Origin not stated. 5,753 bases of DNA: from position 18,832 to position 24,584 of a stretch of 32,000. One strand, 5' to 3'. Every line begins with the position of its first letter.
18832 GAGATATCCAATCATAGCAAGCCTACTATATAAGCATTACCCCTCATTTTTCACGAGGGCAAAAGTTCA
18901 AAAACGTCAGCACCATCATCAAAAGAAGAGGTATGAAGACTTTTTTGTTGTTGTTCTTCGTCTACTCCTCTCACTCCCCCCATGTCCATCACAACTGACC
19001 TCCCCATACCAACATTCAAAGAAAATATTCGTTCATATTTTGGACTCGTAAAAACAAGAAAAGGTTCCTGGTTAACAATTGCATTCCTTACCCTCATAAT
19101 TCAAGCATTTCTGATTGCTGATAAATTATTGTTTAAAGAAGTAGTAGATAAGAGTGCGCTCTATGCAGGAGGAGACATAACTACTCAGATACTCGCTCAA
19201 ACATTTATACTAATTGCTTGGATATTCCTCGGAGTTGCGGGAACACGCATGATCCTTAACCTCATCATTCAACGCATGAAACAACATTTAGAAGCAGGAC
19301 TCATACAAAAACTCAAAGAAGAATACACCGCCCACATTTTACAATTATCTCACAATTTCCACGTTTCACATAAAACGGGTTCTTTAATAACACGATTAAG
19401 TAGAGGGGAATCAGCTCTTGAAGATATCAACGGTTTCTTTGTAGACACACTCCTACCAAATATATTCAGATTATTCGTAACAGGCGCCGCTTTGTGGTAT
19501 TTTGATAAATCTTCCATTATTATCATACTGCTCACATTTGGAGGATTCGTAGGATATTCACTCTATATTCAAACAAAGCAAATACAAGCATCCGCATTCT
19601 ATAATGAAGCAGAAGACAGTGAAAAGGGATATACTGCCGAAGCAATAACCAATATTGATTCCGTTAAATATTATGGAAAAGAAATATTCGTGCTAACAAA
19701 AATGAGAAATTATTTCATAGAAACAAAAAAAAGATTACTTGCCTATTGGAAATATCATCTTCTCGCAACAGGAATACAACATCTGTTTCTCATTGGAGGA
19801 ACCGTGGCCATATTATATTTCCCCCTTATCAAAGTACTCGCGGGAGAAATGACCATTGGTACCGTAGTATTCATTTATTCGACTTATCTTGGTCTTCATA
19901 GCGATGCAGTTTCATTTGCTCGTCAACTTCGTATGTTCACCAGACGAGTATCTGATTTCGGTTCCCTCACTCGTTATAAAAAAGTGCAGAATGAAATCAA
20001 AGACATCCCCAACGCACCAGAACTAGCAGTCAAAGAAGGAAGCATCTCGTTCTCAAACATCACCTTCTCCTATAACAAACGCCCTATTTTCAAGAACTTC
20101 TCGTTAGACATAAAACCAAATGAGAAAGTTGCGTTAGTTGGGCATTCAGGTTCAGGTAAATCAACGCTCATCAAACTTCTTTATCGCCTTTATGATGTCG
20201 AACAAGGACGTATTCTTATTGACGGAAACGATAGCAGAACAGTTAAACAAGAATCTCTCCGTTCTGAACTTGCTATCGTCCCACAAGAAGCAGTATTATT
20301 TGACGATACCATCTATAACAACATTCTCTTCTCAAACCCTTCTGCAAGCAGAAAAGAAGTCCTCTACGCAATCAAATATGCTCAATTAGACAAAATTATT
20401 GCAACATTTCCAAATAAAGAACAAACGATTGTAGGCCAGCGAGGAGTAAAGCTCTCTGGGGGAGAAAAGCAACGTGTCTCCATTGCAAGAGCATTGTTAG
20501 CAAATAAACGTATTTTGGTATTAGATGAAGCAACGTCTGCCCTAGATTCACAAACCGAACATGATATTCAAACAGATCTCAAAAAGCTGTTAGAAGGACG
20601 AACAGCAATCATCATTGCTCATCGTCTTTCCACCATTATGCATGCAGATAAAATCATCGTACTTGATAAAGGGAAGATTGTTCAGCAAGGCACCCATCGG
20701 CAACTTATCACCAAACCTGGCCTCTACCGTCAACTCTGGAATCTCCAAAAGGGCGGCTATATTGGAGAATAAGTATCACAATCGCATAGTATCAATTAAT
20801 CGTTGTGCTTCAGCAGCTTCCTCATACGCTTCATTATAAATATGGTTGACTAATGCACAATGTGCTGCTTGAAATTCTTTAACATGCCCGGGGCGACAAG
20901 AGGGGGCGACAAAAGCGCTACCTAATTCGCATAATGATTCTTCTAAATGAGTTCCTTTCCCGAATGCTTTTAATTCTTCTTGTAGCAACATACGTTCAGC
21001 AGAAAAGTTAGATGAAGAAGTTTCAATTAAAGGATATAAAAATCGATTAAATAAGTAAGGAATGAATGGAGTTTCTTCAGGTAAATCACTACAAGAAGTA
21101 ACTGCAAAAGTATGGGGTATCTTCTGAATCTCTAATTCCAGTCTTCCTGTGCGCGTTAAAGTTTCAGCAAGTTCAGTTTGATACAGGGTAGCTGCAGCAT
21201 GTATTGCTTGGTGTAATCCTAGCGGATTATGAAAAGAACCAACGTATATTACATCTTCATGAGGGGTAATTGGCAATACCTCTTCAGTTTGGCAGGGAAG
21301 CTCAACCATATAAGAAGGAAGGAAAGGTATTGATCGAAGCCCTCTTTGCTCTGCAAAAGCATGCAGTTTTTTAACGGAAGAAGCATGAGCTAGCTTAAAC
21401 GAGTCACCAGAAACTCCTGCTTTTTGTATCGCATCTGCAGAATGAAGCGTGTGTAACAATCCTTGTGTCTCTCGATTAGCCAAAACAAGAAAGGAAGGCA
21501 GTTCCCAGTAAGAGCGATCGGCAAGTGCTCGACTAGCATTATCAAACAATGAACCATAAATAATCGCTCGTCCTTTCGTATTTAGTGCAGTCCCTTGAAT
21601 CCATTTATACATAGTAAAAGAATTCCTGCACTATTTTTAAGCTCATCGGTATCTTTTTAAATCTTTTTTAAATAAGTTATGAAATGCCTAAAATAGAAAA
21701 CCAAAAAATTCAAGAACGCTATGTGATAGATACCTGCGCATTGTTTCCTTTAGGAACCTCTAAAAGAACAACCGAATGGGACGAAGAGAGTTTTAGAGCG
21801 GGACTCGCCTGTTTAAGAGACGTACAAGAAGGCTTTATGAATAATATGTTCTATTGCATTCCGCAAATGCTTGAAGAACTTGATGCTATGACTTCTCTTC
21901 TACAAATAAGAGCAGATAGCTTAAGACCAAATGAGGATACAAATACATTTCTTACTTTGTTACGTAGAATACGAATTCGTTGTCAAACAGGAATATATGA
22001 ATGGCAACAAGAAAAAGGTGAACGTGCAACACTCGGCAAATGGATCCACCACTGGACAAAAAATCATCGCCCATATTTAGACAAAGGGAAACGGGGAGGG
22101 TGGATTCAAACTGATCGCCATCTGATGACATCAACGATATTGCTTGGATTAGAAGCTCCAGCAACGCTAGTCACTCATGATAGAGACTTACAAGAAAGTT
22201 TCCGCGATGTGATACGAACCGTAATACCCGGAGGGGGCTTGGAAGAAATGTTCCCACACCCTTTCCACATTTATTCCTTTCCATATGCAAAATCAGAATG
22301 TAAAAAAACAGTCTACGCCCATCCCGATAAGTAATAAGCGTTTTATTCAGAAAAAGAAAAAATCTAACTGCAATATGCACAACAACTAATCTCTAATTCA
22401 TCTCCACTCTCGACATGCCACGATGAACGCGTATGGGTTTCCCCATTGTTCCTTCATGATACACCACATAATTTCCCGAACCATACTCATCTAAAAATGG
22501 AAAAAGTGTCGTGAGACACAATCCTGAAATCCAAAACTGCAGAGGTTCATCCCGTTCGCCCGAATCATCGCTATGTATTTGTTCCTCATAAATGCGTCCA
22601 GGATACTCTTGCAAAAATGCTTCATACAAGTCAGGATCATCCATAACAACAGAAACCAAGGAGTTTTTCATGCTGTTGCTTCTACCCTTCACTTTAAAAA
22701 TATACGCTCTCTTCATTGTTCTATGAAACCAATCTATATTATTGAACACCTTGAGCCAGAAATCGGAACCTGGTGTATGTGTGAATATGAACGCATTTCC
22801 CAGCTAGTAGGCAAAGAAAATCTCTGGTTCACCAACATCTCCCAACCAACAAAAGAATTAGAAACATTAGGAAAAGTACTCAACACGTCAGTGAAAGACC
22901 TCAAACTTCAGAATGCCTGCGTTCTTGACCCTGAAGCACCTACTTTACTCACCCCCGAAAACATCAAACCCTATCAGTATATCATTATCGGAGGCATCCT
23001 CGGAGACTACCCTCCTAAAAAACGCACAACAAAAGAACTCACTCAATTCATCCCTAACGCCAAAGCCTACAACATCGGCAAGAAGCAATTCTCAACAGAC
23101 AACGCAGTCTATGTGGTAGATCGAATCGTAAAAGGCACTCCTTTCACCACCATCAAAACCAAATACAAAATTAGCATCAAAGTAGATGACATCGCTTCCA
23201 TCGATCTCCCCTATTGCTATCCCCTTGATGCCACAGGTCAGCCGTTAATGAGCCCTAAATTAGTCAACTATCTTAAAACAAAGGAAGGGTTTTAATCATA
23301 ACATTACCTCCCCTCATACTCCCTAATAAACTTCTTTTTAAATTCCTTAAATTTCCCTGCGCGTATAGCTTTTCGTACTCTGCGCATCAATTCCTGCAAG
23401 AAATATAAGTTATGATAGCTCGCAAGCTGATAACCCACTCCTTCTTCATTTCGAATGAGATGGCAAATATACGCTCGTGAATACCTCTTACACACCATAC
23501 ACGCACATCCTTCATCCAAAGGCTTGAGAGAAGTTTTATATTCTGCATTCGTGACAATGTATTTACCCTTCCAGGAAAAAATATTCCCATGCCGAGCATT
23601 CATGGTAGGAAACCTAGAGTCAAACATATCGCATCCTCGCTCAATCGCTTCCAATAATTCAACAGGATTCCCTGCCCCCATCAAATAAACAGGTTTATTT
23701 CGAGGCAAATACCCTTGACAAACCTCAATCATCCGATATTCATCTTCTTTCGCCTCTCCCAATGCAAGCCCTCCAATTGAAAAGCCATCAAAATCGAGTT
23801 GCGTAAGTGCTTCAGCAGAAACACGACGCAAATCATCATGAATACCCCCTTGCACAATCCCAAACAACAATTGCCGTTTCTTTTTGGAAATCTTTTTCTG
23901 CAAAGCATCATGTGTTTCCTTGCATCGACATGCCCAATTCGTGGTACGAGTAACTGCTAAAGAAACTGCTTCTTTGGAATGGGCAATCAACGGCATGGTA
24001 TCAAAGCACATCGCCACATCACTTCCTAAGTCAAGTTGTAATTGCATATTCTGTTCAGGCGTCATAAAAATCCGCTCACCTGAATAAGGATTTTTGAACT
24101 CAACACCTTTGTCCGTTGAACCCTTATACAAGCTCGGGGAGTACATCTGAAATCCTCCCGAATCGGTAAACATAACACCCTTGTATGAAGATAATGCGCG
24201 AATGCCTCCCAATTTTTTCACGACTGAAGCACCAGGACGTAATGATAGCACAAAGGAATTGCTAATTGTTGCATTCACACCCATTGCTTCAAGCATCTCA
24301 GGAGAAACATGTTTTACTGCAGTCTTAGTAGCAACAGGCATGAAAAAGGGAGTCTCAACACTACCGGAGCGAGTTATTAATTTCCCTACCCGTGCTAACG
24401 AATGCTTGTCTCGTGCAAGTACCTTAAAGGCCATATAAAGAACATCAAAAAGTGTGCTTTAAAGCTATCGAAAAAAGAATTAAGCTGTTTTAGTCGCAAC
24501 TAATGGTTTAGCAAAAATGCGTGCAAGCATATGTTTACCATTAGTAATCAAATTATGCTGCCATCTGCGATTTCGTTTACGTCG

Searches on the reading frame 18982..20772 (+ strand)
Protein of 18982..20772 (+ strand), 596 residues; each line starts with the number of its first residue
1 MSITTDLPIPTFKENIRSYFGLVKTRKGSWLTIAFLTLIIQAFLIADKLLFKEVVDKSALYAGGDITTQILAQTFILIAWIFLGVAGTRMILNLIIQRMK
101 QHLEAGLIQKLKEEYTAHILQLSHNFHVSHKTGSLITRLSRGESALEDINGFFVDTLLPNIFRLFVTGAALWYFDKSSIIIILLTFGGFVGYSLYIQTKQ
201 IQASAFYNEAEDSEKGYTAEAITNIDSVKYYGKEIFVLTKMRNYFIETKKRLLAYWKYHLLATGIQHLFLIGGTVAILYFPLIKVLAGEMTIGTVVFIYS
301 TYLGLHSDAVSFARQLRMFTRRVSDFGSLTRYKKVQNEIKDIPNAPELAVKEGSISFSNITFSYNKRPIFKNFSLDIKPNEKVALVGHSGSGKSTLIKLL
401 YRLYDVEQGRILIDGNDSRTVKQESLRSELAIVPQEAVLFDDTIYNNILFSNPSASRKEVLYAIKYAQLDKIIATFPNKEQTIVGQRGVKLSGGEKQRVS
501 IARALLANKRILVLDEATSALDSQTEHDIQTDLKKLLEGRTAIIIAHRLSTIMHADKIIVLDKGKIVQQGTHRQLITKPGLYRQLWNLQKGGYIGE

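Call 27: search_protein_families(library=pfam, proteins=[window:18982-20772:+], max_evalue=0.001)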
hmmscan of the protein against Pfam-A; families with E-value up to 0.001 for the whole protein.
window:18982-20772:+ (596 aa): 6 families
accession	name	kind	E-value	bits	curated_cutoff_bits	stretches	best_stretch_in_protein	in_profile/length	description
PF00005.33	ABC_tran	-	7.1e-35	121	25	1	371-519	2-137/137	ABC transporter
PF00664.28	ABC_membrane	-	4.2e-22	79.6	28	1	32-300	3-265/274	ABC transporter transmembrane region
PF02463.25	SMC_N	-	1.5e-07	31.6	40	1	370-561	10-211/220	RecF/RecN/SMC N terminal domain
PF13175.12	AAA_15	-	1.6e-05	25.1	32.1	1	370-476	14-129/374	AAA ATPase domain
PF13401.12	AAA_22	-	0.00011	22.9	27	1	383-538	8-109/130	AAA domain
PF13555.12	AAA_29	-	0.00016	21.8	27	1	370-397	12-39/61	P-loop containing region of AAA domain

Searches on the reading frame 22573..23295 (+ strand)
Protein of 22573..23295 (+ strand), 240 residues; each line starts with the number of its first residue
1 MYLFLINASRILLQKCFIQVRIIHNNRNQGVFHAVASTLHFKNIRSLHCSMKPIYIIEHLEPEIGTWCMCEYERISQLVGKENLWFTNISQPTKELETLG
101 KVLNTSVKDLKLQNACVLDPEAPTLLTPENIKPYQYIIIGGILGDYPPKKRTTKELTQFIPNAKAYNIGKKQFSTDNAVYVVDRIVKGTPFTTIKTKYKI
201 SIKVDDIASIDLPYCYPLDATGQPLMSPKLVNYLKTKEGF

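Call 27: search_protein_families(library=pfam, proteins=[window:22573-23295:+], max_evalue=0.001)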
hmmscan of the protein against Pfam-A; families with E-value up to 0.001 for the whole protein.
window:22573-23295:+ (240 aa): 1 family
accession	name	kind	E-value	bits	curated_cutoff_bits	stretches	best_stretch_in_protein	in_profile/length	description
PF04252.18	SFM1-like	-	4.8e-47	160.5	27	1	55-237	2-197/201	Protein arginine N-methyltransferase SFM1-like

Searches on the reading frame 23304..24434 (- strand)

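Call 27: search_protein_families(library=pfam, proteins=[window:23304-24434:-], max_evalue=0.001)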
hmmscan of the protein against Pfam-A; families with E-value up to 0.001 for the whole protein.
window:23304-24434:- (376 aa): 1 family
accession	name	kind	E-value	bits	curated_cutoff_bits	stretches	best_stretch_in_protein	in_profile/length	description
PF01702.25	TGT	-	1.3e-132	442.7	26.3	1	14-374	3-356/357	Queuine tRNA-ribosyltransferase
